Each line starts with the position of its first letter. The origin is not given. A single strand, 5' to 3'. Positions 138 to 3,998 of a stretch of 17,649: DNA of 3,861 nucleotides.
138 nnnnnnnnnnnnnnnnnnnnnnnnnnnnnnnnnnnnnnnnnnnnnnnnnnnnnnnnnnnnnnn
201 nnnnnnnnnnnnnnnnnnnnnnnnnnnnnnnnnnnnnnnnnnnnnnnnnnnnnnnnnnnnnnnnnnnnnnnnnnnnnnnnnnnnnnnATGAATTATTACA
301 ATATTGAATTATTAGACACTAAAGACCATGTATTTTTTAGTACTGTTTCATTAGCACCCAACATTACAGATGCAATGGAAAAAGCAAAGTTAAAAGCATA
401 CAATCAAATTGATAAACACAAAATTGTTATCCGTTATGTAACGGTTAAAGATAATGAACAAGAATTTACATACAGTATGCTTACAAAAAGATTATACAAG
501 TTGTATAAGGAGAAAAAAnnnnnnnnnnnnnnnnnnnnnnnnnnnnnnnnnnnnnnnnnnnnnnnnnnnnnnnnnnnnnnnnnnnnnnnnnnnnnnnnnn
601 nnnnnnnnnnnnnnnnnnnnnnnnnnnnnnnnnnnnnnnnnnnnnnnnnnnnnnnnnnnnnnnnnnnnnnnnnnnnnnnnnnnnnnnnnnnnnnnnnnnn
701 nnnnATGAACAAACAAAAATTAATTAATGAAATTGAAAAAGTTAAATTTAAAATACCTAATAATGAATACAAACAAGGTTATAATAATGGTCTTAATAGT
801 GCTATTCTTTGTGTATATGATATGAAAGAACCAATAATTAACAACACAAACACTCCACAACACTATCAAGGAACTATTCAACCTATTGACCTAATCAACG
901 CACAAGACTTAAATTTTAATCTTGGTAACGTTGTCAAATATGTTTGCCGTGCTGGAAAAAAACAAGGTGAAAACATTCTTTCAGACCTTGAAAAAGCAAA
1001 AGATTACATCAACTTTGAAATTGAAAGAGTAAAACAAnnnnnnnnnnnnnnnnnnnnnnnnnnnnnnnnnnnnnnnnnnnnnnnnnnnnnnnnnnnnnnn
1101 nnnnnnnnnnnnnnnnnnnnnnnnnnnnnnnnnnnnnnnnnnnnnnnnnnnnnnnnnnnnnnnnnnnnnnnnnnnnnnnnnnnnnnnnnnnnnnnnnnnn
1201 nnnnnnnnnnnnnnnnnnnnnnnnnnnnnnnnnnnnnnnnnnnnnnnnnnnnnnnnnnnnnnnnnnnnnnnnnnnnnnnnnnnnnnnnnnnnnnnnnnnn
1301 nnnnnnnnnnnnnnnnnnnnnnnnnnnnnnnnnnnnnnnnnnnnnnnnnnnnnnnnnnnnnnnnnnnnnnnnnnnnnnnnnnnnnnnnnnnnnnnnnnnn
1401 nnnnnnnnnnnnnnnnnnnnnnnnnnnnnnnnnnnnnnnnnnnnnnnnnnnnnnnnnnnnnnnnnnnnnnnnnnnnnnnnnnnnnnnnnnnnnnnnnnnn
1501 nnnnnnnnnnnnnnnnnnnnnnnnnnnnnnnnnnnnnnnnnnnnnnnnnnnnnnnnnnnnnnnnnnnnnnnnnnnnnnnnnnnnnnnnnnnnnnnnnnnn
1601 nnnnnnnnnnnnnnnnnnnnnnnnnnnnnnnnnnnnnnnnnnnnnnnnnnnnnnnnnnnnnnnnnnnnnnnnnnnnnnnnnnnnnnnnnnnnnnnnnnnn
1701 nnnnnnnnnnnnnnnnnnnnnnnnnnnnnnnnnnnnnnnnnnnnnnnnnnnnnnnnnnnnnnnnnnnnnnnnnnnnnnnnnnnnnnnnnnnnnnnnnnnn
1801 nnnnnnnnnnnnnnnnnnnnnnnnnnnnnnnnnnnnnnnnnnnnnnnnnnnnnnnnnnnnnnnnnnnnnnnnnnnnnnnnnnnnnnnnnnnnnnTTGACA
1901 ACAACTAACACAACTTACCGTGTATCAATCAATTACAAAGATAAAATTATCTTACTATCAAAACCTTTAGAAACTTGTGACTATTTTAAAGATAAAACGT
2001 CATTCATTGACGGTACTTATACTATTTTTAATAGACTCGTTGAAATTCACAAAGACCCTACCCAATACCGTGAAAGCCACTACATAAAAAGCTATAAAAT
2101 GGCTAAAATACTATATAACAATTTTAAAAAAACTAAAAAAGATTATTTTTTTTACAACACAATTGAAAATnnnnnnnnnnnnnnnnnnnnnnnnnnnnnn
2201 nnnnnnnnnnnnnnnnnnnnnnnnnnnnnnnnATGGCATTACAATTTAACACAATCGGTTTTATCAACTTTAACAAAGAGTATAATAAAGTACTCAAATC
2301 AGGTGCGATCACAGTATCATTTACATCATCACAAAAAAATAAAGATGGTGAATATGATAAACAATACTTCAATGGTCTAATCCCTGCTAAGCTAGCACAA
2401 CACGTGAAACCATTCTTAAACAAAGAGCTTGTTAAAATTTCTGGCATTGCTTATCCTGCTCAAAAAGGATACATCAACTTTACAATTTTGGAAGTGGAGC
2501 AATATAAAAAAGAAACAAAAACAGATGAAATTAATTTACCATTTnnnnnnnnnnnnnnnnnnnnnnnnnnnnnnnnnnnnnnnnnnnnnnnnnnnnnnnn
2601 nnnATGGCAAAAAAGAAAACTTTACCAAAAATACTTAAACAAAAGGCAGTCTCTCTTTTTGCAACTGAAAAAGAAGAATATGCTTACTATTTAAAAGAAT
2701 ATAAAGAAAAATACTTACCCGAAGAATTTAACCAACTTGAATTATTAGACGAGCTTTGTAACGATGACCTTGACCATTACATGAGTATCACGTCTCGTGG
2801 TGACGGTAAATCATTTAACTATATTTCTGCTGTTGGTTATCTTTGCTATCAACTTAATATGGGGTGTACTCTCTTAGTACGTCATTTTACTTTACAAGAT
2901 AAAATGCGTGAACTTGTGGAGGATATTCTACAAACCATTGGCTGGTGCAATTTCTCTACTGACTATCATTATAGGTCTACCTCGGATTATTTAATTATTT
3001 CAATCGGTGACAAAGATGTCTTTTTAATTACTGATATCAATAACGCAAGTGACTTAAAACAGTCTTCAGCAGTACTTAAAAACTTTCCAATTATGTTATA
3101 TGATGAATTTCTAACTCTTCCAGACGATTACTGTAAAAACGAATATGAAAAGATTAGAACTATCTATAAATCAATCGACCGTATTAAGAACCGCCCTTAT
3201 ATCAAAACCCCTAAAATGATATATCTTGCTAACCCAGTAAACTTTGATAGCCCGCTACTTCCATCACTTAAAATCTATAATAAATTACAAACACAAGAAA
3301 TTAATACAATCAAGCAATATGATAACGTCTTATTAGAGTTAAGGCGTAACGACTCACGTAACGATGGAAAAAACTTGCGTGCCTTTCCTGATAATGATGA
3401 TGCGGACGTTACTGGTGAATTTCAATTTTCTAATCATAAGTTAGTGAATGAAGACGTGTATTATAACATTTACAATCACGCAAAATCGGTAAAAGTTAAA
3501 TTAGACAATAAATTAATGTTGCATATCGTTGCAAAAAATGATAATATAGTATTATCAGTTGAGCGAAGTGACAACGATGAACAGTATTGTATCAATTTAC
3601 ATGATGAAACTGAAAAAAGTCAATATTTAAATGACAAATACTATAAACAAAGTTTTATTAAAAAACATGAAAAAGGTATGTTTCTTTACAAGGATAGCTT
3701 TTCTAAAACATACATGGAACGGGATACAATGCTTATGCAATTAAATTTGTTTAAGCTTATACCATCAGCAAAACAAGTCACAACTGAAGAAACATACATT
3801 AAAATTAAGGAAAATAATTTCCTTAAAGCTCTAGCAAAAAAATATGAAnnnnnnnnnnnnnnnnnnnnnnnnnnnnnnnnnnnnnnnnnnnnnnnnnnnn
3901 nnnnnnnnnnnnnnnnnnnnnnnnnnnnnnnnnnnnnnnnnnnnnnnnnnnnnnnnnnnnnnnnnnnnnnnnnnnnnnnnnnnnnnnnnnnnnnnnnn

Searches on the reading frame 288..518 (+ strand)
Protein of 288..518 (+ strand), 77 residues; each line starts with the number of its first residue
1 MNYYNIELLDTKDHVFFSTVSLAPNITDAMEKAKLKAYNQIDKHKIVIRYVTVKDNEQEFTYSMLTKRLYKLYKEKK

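Call 26: search_protein_families(library=pfam, proteins=[window:288-518:+], max_evalue=0.1)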
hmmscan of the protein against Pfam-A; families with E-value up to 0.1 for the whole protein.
window:288-518:+ (77 aa): 0 families

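Call 28: search_protein_families(library=phrogs, proteins=[window:288-518:+], max_evalue=0.01)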
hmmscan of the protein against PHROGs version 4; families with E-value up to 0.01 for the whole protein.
window:288-518:+ (77 aa): 0 families

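Call 66: search_solved_structures(query=window:288-518:+, max_evalue=1)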
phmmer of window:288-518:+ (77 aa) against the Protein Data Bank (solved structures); distinct sequences matched with E-value up to 1: 0.

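Call 75: find_homologous_proteins(query=window:288-518:+, max_evalue=0.001)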
Query window:288-518:+ (77 aa): 30 proteins with E <= 0.001 among 30 candidates.
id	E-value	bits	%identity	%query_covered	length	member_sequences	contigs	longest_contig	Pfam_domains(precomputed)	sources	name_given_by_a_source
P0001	3.0e-42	158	100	100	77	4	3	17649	-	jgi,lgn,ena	jgi:hypothetical protein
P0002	4.7e-36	139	88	99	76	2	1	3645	-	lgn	-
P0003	5.6e-36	139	89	99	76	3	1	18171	-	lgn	-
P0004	9.9e-36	138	88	99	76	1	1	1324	-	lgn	-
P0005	1.2e-35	138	88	97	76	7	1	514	-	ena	-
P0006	3.6e-34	133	87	99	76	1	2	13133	-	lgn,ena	-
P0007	5.1e-34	132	87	97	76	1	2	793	-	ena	-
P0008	7.6e-34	132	86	99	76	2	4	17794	-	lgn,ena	-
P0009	8.2e-34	132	85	97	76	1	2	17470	-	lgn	-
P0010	2.0e-33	131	86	99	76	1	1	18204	-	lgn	-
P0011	2.4e-33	130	82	100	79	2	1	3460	-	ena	-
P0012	3.6e-33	130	84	97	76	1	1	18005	-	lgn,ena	-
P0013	3.8e-32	127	83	97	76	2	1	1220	-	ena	-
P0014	5.5e-32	126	79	97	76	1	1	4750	-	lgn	-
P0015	3.9e-30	120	81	95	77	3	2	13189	-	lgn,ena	-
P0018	6.9e-28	113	75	94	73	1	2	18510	-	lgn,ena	-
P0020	5.3e-26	107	73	95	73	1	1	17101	-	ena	-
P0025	2.9e-21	92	67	95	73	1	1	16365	-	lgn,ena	-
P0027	7.3e-20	88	63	92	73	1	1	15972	-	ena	-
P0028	8.1e-20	88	65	92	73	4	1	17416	-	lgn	-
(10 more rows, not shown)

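Call 77: find_encoding_contigs(protein=P0018, flank=10000, max_places=3)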
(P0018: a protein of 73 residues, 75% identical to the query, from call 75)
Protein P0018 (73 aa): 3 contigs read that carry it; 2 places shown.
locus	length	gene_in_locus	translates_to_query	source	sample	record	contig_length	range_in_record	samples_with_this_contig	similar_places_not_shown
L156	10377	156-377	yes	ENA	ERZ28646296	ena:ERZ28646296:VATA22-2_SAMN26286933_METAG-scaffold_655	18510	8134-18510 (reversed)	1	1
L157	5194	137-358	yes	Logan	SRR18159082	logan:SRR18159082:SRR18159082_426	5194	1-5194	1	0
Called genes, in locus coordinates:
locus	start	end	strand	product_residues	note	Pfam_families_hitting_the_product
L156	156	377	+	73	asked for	-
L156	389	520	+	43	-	-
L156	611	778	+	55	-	-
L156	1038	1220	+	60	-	-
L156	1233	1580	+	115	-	-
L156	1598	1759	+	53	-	-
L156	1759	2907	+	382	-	PF25622:Phi29_MCP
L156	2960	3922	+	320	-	PF05352:Phage_connector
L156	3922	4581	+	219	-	-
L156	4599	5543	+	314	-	-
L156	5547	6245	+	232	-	-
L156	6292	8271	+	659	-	PF13229:Beta_helix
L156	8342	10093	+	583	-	PF16838:Caud_tail_N, PF20934:phi29_gp9_C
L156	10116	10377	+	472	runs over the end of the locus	PF18013:Phage_lysozyme2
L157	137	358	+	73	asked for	-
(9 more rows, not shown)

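Call 78: find_encoding_contigs(protein=P0028, flank=10000, max_places=3)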
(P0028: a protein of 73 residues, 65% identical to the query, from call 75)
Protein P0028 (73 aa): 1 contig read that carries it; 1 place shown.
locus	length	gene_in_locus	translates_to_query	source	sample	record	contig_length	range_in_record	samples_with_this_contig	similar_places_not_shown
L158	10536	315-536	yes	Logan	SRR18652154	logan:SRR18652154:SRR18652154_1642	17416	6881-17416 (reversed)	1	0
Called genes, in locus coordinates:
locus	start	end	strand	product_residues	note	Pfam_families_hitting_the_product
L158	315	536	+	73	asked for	-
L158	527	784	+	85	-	-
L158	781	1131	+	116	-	PF07852:DUF1642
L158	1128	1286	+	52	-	-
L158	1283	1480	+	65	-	-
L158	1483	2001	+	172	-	-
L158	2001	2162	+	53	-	-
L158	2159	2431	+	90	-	-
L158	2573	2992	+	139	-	-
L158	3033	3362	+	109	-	-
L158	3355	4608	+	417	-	-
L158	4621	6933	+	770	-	-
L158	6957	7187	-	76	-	PF20821:C1_PlyCB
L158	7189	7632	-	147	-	PF05105:Phage_holin_4_1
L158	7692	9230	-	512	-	PF21480:PlyCA_N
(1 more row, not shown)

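Call 80: find_encoding_contigs(protein=P0020, flank=10000, max_places=3)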
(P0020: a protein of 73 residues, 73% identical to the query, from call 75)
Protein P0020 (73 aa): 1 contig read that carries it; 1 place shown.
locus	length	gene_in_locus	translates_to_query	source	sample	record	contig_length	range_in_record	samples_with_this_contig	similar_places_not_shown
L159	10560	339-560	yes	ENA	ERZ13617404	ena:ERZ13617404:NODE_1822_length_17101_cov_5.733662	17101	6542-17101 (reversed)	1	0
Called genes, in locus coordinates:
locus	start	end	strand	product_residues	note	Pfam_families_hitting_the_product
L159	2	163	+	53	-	?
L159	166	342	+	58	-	-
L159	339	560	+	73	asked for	-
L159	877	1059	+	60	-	-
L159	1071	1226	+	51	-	-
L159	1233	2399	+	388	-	PF25622:Phi29_MCP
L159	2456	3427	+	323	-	PF05352:Phage_connector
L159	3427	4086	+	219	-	-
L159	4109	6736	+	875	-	-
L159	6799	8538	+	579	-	PF16838:Caud_tail_N, PF20934:phi29_gp9_C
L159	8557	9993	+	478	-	PF18013:Phage_lysozyme2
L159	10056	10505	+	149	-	PF05105:Phage_holin_4_1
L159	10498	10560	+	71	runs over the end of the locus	-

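Call 81: find_encoding_contigs(protein=P0025, flank=10000, max_places=3)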
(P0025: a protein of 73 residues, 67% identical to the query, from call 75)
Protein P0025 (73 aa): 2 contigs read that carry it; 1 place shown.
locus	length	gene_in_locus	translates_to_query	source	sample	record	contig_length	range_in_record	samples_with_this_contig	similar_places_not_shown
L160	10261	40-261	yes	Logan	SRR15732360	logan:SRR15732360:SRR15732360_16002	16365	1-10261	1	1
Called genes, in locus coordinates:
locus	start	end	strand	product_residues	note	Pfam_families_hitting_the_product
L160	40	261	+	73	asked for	-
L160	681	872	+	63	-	-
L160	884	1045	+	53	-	-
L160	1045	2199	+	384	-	PF25622:Phi29_MCP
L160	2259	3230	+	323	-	PF05352:Phage_connector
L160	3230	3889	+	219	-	-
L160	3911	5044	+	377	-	PF12795:MscS_porin (faint), PF04513:Baculo_PEP_C (weak), PF07889:DUF1664 (weak)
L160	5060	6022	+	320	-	-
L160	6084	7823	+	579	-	PF16838:Caud_tail_N, PF20934:phi29_gp9_C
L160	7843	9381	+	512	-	PF21480:PlyCA_N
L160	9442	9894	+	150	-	PF05105:Phage_holin_4_1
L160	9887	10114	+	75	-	-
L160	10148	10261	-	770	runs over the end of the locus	PF03175:DNA_pol_B_2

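Call 82: find_encoding_contigs(protein=P0027, flank=10000, max_places=3)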
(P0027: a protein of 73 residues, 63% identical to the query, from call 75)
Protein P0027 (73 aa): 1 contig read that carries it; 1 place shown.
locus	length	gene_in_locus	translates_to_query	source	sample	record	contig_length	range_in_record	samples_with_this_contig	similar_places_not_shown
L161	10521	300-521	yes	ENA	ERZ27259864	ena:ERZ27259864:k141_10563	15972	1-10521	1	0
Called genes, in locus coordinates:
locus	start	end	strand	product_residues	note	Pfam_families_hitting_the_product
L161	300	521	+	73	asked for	-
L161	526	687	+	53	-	-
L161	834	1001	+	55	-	-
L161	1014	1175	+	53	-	-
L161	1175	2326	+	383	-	PF25622:Phi29_MCP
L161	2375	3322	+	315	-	PF05352:Phage_connector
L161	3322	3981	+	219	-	-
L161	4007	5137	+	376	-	PF04513:Baculo_PEP_C (weak), PF09763:Sec3_CC (weak)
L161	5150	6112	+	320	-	-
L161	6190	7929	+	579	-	PF16838:Caud_tail_N, PF20934:phi29_gp9_C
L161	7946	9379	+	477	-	PF18013:Phage_lysozyme2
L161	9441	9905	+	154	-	PF05105:Phage_holin_4_1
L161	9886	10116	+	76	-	PF20821:C1_PlyCB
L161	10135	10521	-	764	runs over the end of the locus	-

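Call 87: predict_structure(alignment_id=A2)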
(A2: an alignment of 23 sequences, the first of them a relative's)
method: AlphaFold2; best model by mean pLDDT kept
length: 77 residues; sequences in the alignment: 23
mean_pLDDT: 90.1   pTM: 0.77
mean pLDDT of the five models: 90.1, 89.8, 88.4, 87.6, 86.7
residues with pLDDT >= 90: 57; 70-90: 15; 50-70: 4; < 50: 1
segments of 3 or more residues with pLDDT < 50: none
pLDDT, mean of each block of 10 residues (from residue 1): 93 91 94 93 90 93 94 67
secondary structure, 60 per line:
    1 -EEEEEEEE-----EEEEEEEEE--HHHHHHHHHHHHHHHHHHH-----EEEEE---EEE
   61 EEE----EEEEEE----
elements in order: E2-9 E15-23 H26-44 E50-54 E58-63 E68-73

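Call 89: fold_search(model_id=the predicted structure, library=pdb)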
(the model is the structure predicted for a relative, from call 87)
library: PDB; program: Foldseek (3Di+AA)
matches with E <= 10: 452; with E <= 0.001: 0
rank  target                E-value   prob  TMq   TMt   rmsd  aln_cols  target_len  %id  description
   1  4v9f_6                2.5e-01  0.54  0.33  0.42   5.0        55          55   22  The re-refined crystal structure of the Haloarcula marismortui large ribosomal subunit at 2.4 Angstrom resolution: mor (released 2014-07-09)
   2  7z6w                  3.3e-01  0.35  0.31  0.13   9.2        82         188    7  Complex of E. coli LolA and lipoprotein (released 2022-09-07)
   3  1wz7_A                3.9e-01  0.28  0.32  0.27  10.2        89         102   10  Crystal structure of enhancer of rudimentary homologue (ERH) (released 2005-05-03)
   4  2cy4                  4.6e-01  0.15  0.26  0.16  11.0        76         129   12  Crystal structure of phosphotyrosine binding (PTB) domain of epidermal growth factor receptor pathway substrate-8 (EPS8) (released 2006-01-04)
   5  7o6n_A                5.1e-01  0.20  0.30  0.27  10.1        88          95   11  Crystal structure of C. elegans ERH-2 PID-3 complex (released 2021-08-25)
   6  1wz7_B                5.7e-01  0.33  0.37  0.31  10.1        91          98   12  Crystal structure of enhancer of rudimentary homologue (ERH) (released 2005-05-03)
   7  4jo8_A                6.4e-01  0.20  0.34  0.13  14.4       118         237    8  Crystal structure of the activating Ly49H receptor in complex with m157 (G1F strain) (released 2013-05-22)
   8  5y39_G                6.8e-01  0.30  0.36  0.27  11.1        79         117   11  Crystal structure of Ragulator complex (p18 76-145) (released 2017-12-06)
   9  7z6x                  7.2e-01  0.21  0.31  0.14   8.7        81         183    9  Complex of E. coli LolA R43L mutant and lipoprotein (released 2022-09-07)
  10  2cy5                  7.2e-01  0.15  0.25  0.16  10.1        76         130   12  Crystal structure of phosphotyrosine binding (PTB) domain of epidermal growth factor receptor pathway substrate-8 (EPS8) (released 2006-01-04)
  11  5x6u_B                8.5e-01  0.33  0.37  0.28  10.6        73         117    8  Crystal structure of human heteropentameric complex (released 2017-12-06)
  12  6f3z_B                8.5e-01  0.21  0.32  0.14   8.3        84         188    8  Complex of E. coli LolA and periplasmic domain of LolC (released 2018-07-25)
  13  1w9g_A                8.5e-01  0.18  0.32  0.27  10.2        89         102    9  Structure of ERH (Enhencer of Rudimentary Gene) (released 2005-04-06)
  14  7arm_A                9.5e-01  0.21  0.33  0.16   9.1        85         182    7  LolCDE in complex with lipoprotein and LolA (released 2021-04-07)
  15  1veu_B                1.0e+00  0.28  0.40  0.28  10.8        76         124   10  Crystal structure of the p14/MP1 complex at 2.15 A resolution (released 2004-08-03)
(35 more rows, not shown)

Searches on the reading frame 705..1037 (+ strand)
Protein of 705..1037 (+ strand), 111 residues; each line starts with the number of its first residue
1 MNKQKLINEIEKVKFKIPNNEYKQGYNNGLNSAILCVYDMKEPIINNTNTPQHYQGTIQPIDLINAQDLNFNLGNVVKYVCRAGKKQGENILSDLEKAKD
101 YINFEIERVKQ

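Call 26: search_protein_families(library=pfam, proteins=[window:705-1037:+], max_evalue=0.1)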
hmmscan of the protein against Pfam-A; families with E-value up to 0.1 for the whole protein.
window:705-1037:+ (111 aa): 2 families
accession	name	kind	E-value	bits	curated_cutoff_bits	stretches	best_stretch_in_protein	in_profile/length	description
PF11753.13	DUF3310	-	1.7e-15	57.2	24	1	49-103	2-60/60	Protein of unknwon function (DUF3310)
PF18451.7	CdiA_C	-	0.037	14.7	26.6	1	72-108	21-60/81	Contact-dependent growth inhibition CdiA C-terminal domain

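Call 28: search_protein_families(library=phrogs, proteins=[window:705-1037:+], max_evalue=0.01)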
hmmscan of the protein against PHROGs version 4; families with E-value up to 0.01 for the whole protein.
window:705-1037:+ (111 aa): 25 families
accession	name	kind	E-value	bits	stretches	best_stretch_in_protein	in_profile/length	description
phrog_236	-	other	1.6e-26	94.9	1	18-110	208-306/431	nucleotide kinase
phrog_4897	-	other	6.5e-22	79.6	1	14-110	77-181/186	kinase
phrog_25460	-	unknown function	1.2e-15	58.5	1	46-110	75-141/144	-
phrog_4472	-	other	2e-15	57.5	1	48-111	14-79/100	nucleotide kinase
phrog_4943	-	unknown function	1.1e-14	56.2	1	11-107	49-157/166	-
phrog_11450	-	unknown function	1.3e-13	51.7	1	46-109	324-388/394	-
phrog_11324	-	other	4.6e-13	50.9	1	41-109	4-71/139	nucleotide kinase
phrog_1689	-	other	7.8e-13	49.8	1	46-110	165-235/243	nucleotide kinase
phrog_5839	-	unknown function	1.5e-11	45.4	1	50-107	9-65/128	-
phrog_20651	-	unknown function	8e-11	42.9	1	30-109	116-195/214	-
phrog_26005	-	unknown function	1.1e-10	42.5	1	39-110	235-307/310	-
phrog_2781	-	unknown function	1.9e-09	39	1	48-108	184-243/253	-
phrog_1225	-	unknown function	1.2e-08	36.5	1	69-103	37-71/178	-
phrog_18538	-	unknown function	6.6e-08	33.6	1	45-103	2-65/159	-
phrog_13120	-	unknown function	1.7e-07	33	1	50-103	67-119/134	-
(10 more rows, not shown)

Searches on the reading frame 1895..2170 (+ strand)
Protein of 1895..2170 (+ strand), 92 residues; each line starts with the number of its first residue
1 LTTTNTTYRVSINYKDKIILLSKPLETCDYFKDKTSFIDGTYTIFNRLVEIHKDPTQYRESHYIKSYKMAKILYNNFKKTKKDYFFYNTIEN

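Call 26: search_protein_families(library=pfam, proteins=[window:1895-2170:+], max_evalue=0.1)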
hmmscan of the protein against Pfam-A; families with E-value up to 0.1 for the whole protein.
window:1895-2170:+ (92 aa): 0 families

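Call 28: search_protein_families(library=phrogs, proteins=[window:1895-2170:+], max_evalue=0.01)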
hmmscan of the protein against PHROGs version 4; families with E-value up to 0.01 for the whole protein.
window:1895-2170:+ (92 aa): 0 families

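Call 65: search_solved_structures(query=window:1895-2170:+, max_evalue=1)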
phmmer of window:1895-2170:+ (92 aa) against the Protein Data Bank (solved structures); distinct sequences matched with E-value up to 1: 0.

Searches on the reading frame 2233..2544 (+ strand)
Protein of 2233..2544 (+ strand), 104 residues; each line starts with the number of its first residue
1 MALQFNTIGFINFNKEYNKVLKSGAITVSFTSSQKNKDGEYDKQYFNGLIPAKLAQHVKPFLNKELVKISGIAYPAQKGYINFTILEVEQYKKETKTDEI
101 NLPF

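Call 26: search_protein_families(library=pfam, proteins=[window:2233-2544:+], max_evalue=0.1)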
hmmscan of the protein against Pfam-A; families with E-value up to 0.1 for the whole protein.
window:2233-2544:+ (104 aa): 0 families

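Call 28: search_protein_families(library=phrogs, proteins=[window:2233-2544:+], max_evalue=0.01)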
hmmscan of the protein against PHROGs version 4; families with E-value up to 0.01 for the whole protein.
window:2233-2544:+ (104 aa): 1 family
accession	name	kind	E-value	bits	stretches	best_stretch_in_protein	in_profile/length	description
phrog_24930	-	unknown function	0.0097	17.2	1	8-55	6-53/173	-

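Call 68: search_solved_structures(query=window:2233-2544:+, max_evalue=1)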
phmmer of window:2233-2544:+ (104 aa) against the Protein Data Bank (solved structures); distinct sequences matched with E-value up to 1: 0.

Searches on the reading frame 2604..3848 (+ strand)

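Call 26: search_protein_families(library=pfam, proteins=[window:2604-3848:+], max_evalue=0.1)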
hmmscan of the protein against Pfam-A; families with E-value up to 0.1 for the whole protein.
window:2604-3848:+ (415 aa): 1 family
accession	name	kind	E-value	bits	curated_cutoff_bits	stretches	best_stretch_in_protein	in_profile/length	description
PF17324.7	BLI1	-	0.0029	18.8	26.9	1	13-62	28-77/111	BLOC-1 interactor 1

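Call 28: search_protein_families(library=phrogs, proteins=[window:2604-3848:+], max_evalue=0.01)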
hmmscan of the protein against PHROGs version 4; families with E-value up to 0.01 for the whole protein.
window:2604-3848:+ (415 aa): 1 family
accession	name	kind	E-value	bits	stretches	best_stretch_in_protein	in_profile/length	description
phrog_2150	-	head and packaging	1.3e-72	245.9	1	34-378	2-340/341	terminase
